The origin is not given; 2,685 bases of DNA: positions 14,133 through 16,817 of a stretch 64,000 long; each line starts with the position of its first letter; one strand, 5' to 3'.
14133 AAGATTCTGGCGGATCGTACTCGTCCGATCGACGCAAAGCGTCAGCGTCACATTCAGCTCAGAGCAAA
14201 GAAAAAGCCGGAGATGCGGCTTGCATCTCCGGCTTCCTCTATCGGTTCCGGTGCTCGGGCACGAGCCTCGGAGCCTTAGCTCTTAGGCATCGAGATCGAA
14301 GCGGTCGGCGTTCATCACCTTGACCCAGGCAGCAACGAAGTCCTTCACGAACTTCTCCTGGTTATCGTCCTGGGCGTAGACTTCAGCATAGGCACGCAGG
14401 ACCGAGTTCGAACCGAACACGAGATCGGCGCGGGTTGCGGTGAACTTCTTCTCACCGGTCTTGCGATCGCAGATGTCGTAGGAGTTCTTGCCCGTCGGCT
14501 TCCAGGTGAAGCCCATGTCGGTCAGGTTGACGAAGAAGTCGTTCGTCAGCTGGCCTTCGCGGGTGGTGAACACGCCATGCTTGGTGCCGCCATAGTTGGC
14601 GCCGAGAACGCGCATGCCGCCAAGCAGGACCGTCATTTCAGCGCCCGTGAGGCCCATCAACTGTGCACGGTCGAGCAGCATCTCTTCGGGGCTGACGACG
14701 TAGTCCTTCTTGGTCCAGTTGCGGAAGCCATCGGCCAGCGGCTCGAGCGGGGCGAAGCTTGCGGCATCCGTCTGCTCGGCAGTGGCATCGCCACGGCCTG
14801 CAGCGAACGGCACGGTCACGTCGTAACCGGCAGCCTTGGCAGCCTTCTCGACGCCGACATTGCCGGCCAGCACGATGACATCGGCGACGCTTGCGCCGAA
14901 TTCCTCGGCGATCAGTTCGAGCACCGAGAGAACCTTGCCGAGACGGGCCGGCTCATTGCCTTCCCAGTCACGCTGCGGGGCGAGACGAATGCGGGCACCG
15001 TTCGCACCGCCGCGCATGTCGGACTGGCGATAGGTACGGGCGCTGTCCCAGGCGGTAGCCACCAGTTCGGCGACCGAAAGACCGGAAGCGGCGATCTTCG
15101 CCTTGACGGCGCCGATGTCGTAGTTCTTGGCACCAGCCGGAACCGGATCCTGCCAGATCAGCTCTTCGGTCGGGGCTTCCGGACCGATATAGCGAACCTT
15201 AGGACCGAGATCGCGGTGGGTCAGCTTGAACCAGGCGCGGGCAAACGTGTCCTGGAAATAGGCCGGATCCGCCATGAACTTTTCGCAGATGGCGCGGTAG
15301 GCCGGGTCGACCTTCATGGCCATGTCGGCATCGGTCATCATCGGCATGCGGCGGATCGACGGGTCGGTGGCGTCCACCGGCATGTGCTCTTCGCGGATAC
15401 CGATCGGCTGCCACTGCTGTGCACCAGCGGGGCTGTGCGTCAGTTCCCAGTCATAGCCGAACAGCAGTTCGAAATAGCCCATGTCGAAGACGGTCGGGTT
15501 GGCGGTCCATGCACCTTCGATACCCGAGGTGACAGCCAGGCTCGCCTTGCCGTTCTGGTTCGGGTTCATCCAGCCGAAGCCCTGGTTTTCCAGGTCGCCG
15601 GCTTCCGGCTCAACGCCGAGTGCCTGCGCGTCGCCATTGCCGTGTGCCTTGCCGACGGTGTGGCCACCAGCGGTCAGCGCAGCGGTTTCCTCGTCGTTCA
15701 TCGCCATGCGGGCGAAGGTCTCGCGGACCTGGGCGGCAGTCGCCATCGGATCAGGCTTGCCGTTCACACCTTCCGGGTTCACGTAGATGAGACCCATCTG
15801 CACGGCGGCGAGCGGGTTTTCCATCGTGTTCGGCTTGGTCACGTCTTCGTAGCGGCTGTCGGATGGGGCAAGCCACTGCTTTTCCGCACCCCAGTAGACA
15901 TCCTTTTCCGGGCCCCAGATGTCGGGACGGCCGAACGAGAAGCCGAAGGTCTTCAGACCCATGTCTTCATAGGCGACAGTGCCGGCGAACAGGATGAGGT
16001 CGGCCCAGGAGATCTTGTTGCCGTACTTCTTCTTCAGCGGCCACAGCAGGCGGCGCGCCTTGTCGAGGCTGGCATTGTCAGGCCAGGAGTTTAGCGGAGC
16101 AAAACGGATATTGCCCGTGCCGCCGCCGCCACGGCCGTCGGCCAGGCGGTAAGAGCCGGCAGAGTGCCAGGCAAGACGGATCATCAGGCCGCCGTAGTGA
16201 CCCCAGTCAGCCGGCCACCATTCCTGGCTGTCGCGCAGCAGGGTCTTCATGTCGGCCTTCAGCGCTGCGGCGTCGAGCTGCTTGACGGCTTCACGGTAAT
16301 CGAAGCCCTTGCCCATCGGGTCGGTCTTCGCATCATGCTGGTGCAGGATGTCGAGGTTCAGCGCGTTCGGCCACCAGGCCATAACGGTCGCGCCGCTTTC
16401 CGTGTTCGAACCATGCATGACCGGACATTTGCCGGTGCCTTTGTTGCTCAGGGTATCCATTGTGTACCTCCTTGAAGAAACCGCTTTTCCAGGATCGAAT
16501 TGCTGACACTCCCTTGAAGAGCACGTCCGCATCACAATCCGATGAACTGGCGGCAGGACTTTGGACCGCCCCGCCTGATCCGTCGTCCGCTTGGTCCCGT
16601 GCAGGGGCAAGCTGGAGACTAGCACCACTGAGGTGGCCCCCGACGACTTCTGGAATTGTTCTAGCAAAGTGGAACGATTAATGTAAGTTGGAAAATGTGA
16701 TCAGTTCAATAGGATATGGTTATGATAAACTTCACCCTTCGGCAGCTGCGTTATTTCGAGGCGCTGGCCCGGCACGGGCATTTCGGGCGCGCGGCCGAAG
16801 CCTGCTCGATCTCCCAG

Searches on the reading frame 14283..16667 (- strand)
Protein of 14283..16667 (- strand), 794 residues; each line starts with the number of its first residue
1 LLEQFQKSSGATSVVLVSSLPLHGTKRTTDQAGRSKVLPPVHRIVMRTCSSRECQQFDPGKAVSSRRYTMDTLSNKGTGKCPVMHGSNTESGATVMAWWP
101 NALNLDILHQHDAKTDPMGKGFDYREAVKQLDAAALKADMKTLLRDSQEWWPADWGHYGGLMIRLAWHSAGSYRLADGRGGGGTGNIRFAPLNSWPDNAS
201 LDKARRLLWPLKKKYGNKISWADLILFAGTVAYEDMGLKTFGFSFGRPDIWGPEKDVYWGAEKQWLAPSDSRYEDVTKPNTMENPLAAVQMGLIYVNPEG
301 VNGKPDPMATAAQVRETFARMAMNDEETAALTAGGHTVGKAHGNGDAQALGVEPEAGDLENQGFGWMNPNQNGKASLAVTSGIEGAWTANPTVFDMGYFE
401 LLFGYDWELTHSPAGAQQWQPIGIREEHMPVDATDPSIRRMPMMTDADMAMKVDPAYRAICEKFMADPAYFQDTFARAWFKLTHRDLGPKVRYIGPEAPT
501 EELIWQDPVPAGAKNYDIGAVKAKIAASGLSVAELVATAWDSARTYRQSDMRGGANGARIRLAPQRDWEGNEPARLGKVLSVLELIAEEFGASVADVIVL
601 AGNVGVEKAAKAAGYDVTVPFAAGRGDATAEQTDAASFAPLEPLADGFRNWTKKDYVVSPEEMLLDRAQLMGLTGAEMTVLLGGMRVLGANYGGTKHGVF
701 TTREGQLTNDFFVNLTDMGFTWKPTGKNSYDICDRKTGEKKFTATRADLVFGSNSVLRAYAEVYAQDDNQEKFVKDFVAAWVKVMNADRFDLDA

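Call 66: search_protein_families(library=pfam, proteins=[window:14283-16667:-], max_evalue=0.00001)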
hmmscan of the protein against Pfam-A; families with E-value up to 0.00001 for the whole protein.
window:14283-16667:- (794 aa): 1 family
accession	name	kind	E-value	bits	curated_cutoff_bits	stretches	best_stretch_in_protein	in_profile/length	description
PF00141.28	peroxidase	-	5.6e-69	233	27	2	151-466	8-236/237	Peroxidase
